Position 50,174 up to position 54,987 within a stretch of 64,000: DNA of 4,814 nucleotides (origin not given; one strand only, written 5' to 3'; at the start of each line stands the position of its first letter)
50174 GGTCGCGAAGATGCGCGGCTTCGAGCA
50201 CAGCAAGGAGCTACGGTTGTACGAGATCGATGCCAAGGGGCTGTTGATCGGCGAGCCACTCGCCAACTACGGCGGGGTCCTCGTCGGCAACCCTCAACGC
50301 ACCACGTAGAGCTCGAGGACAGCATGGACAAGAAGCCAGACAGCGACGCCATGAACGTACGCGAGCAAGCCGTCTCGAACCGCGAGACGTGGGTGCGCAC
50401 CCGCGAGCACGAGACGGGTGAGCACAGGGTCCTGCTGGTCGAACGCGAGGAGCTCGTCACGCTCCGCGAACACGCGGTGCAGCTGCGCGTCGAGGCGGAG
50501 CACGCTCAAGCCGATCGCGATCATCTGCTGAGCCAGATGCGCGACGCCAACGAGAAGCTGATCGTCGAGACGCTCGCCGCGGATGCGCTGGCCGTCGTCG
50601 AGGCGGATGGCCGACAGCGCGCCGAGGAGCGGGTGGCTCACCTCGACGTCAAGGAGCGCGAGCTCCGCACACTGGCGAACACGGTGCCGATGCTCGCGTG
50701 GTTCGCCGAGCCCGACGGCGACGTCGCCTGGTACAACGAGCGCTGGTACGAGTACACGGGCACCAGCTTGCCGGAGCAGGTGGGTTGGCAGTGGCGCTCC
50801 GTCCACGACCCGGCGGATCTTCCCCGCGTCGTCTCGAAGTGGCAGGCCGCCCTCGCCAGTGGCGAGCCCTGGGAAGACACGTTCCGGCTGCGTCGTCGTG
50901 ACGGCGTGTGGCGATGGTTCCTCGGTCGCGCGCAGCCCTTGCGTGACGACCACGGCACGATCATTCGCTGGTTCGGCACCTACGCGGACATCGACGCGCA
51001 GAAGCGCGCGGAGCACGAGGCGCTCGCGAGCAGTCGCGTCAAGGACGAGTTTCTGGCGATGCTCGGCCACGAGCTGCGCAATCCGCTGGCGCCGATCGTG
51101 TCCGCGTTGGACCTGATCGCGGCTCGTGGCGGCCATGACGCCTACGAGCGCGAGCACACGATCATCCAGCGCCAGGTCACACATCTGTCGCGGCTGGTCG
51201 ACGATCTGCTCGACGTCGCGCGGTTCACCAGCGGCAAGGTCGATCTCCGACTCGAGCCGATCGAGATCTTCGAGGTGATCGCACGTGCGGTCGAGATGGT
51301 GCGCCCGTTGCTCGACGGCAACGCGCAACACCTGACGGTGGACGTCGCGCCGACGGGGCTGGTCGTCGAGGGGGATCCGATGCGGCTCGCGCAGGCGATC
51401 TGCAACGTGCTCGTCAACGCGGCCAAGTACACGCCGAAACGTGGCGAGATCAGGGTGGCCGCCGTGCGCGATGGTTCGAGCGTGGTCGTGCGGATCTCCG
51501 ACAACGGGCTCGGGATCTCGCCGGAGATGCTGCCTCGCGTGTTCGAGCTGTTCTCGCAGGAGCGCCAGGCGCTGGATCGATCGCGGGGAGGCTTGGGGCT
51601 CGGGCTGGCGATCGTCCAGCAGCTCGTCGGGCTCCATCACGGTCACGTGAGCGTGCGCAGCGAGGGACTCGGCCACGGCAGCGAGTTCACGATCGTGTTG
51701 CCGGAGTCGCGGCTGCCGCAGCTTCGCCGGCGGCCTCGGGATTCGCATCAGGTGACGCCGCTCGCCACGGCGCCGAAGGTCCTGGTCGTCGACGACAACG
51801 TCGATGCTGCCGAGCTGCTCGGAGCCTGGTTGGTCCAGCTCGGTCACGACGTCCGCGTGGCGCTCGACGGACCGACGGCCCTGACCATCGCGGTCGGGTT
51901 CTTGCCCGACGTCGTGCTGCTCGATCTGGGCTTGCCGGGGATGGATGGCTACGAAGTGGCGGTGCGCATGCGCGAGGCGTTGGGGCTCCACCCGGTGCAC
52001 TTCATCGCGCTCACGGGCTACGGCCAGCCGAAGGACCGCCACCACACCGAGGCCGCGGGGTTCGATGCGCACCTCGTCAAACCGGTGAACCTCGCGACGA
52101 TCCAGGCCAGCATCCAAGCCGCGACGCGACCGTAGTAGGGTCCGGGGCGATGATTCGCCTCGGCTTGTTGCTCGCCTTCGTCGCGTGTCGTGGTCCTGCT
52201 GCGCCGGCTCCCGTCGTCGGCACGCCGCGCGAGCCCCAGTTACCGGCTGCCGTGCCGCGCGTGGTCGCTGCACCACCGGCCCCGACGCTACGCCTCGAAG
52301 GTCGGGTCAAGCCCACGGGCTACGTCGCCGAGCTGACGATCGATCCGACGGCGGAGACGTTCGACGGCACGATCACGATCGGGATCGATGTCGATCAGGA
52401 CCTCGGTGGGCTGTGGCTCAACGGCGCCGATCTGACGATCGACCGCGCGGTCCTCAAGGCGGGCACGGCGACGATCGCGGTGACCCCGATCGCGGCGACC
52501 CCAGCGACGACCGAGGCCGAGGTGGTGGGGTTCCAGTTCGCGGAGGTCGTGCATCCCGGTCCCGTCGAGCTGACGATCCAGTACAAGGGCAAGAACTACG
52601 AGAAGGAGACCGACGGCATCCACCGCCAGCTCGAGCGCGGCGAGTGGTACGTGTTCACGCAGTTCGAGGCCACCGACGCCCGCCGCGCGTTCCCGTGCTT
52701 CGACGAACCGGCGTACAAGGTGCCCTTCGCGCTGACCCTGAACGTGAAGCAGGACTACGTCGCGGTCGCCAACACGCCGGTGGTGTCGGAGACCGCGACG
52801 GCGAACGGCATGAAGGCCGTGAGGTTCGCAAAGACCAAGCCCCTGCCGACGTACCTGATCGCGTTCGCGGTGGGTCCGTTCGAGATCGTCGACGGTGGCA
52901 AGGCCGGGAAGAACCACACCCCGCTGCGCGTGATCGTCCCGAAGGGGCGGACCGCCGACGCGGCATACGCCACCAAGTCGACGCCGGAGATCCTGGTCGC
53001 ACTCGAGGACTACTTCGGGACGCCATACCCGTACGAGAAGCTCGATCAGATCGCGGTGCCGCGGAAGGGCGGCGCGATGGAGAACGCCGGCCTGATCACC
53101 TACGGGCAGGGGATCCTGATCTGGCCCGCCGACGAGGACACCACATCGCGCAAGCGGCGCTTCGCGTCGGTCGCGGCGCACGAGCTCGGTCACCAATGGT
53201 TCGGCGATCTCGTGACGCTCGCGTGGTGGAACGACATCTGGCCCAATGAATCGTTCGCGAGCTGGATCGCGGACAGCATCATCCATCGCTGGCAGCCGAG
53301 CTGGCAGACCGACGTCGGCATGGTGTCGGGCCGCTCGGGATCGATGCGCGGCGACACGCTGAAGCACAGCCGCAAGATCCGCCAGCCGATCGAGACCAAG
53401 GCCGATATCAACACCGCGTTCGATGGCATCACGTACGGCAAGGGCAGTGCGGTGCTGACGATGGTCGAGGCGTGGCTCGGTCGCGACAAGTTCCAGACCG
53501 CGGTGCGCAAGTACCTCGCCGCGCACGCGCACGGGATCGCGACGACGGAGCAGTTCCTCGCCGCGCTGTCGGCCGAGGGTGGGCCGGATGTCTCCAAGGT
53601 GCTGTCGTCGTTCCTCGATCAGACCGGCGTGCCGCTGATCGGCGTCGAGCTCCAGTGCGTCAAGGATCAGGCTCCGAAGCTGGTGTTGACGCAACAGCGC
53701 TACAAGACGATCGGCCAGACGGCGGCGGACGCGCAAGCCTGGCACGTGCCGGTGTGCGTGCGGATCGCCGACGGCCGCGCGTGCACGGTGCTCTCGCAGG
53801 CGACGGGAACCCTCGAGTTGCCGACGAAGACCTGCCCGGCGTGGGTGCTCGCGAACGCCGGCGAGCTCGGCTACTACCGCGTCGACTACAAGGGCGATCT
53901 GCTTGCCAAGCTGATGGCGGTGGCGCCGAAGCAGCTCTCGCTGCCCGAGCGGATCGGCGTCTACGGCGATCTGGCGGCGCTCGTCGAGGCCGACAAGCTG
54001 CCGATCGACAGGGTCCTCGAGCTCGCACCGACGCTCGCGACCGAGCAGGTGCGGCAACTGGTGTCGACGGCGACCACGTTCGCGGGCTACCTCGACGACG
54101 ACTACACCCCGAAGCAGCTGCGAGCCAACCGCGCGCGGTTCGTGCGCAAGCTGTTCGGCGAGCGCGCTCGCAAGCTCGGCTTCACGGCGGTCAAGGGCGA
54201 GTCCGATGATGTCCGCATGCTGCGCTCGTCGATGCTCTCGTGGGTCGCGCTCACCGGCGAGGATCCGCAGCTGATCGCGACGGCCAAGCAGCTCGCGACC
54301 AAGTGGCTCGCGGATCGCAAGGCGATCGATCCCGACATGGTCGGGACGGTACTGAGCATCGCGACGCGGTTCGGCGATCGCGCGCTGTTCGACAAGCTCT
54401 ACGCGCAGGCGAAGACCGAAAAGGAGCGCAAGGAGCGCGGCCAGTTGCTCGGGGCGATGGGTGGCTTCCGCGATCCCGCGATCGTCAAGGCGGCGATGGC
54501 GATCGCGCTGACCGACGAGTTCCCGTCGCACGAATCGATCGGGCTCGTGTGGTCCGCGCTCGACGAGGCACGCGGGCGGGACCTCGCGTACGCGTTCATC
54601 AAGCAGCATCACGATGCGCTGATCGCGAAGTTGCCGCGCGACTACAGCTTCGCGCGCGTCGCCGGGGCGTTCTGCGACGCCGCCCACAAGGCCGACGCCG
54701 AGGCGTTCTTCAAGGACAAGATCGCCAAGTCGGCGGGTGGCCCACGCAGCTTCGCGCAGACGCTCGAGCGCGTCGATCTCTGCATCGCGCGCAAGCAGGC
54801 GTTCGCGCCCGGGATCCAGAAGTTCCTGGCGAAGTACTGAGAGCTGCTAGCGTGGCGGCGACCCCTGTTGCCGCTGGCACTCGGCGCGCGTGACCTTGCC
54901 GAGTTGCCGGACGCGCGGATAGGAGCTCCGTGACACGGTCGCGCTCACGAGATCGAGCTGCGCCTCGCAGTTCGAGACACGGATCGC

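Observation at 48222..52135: KaiC-family ATPase with a stop-start-coupled upstream small ORF and a downstream PAS hybrid histidine kinase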

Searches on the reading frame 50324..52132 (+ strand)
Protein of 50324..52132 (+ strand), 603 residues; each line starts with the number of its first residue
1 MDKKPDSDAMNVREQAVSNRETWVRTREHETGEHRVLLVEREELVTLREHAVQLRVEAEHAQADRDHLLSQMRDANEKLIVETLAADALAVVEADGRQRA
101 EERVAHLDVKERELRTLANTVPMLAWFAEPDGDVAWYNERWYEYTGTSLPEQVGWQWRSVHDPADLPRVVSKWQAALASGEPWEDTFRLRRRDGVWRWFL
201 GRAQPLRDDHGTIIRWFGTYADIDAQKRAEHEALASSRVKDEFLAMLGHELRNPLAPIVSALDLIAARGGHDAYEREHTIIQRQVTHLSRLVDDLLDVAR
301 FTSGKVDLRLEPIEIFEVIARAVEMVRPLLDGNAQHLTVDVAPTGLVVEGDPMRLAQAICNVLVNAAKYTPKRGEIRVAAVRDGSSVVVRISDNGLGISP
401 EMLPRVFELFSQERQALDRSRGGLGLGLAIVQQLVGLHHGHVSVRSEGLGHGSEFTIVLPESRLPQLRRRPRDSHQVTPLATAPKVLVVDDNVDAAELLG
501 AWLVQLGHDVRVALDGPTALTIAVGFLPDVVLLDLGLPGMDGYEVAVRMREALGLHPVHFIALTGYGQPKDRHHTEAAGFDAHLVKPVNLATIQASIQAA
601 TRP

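Call 7: search_protein_families(library=pfam, proteins=[window:50324-52132:+], max_evalue=0.1)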
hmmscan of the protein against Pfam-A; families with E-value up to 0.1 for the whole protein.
window:50324-52132:+ (603 aa): 11 families
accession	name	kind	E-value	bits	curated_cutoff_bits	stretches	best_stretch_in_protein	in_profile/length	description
PF02518.31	HATPase_c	-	1.3e-26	93.6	26.4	1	350-462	1-110/111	Histidine kinase-, DNA gyrase B-, and HSP90-like ATPase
PF00072.30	Response_reg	-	1.4e-17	64.3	30.2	1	486-597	1-110/111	Response regulator receiver domain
PF08447.18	PAS_3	-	2.3e-17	63.5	25.6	1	137-219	4-88/89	PAS fold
PF00512.31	HisKA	-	2.8e-13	50.1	26.9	1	240-304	2-66/66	His Kinase A (phospho-acceptor) domain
PF08448.16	PAS_4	-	3e-12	47.2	23.1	1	121-227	4-109/110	PAS fold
PF13426.13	PAS_9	-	4.3e-09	37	27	1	128-223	7-101/103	PAS domain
PF13581.12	HATPase_c_2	-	0.00012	22.5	27.4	1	358-435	35-109/127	Histidine kinase-like ATPase domain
PF00989.32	PAS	-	0.00013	22.4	22.6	1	113-223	2-113/113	PAS fold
PF13589.12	HATPase_c_3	-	0.00083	19.8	25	1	354-433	2-84/137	Histidine kinase-, DNA gyrase B-, and HSP90-like ATPase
PF13188.13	PAS_8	-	0.011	16.1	21.8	0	114-164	3-54/65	PAS domain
PF13596.12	PAS_10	-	0.033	15.3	22.1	0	115-213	2-95/106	PAS domain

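Call 27: search_protein_families(library=ncbifam, proteins=[window:50324-52132:+], max_evalue=0.01)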
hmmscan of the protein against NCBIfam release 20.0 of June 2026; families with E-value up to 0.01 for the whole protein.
window:50324-52132:+ (603 aa): 146 families (the best 25 are shown)
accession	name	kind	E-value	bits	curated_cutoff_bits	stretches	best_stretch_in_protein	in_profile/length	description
NF041880.1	EPS_EpsF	equivalog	9.5e-79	265.1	900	2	101-460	133-492/492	response regulator EpsF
TIGR02956.1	TMAO_torS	equivalog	1.6e-55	188.7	676.5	1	225-599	449-818/967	TMAO reductase system sensor histidine kinase/response regulator TorS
NF011874.0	PRK15347.1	equivalog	2.3e-52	178.2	852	2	227-462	385-615/921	two component system sensor kinase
NF008302.0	PRK11091.1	equivalog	6.4e-52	176.7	838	1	82-599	126-641/779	aerobic respiration two-component sensor histidine kinase ArcB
NF041947.1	LuxQ_Vibrio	equivalog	8.1e-52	176.2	1200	1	227-595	459-833/843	quorum-sensing autoinducer 2 sensor kinase/phosphatase LuxQ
NF038297.2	hybrid_HK_HrmK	equivalog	1.6e-51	175.7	725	1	235-595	230-602/607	hybrid histidine kinase/response regulator HrmK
NF046044.1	PnpS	equivalog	2e-49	168.7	400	1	99-460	42-390/390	two-component system histidine kinase PnpS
NF008099.0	PRK10841.1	equivalog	9.7e-48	162.6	920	2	233-461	463-690/949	two-component system sensor histidine kinase RcsC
NF052574.1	HisKinEspCMyxo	equivalog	2.9e-46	158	1200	1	79-553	259-735/785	serine histidine kinase EspC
TIGR02966.1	phoR_proteo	equivalog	1.4e-45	155.7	334.2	1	237-458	111-332/333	phosphate regulon sensor histidine kinase PhoR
NF008318.0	PRK11107.1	equivalog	1.9e-44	152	890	2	229-460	282-517/920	two-component sensor histidine kinase BarA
NF047874.1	MASE3_PAS_HK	subfamily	2.3e-42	145.7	560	1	231-463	389-627/655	MASE3 domain-containing sensor histidine kinase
NF041735.1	hist_kin_RppB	equivalog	5.3e-39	134.2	400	1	237-460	213-438/438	two-component system sensor histidine kinase RppB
NF040691.1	MtrAB_MtrB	equivalog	5.6e-39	134.5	450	1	237-471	268-502/507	MtrAB system histidine kinase MtrB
NF033092.0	HK_WalK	equivalog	1.9e-38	132.5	725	1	240-460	372-593/594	cell wall metabolism sensor histidine kinase WalK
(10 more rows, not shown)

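Call 57: search_protein_families(library=padloc, proteins=[window:50324-52132:+], max_evalue=0.001)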
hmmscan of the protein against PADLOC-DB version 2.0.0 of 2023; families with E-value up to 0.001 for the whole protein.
window:50324-52132:+ (603 aa): 3 families
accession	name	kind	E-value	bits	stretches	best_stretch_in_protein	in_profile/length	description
PDLC00405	SduA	-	3.1e-08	31.5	1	482-543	5-66/323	DUF4263 domain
PDLC04647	PDC-M43B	-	5.5e-08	30.2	1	337-446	210-319/347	-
PDLC04650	PDC-M43B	-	0.00014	19.2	1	303-445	177-319/344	-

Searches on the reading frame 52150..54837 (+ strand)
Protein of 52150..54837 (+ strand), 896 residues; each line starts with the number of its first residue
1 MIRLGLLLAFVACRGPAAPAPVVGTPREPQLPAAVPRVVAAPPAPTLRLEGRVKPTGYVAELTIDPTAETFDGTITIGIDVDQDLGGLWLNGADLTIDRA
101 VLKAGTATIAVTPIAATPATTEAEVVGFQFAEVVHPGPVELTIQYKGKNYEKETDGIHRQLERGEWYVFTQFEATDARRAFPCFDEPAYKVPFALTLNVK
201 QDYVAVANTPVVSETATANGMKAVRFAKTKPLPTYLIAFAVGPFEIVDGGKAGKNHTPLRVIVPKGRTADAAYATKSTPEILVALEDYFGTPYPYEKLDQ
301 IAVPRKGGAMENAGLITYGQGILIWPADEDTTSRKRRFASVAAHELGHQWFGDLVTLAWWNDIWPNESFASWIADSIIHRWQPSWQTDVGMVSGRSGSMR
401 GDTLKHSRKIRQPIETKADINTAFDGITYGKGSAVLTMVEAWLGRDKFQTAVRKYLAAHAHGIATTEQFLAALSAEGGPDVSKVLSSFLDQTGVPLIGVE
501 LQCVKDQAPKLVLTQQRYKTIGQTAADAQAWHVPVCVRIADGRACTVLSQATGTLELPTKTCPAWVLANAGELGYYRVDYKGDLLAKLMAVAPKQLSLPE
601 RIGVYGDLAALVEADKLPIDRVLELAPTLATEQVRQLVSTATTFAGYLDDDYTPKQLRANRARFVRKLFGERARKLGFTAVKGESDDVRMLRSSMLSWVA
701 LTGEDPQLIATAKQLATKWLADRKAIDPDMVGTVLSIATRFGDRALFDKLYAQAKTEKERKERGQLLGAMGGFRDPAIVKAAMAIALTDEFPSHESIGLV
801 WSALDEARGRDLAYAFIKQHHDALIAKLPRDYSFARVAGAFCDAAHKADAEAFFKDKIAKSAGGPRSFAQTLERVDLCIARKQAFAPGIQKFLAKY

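Call 7: search_protein_families(library=pfam, proteins=[window:52150-54837:+], max_evalue=0.1)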
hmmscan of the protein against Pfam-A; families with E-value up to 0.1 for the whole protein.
window:52150-54837:+ (896 aa): 3 families
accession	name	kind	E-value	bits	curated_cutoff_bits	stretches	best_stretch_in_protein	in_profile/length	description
PF01433.26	Peptidase_M1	-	2.6e-59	200.9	27.7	1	273-487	1-217/218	Peptidase family M1 domain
PF11838.14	ERAP1_C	-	1.8e-58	198.9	38.2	1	565-875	1-316/318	ERAP1-like C-terminal domain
PF17900.6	Peptidase_M1_N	-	8.2e-38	130.8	25.8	1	55-236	2-186/186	Peptidase M1 N-terminal domain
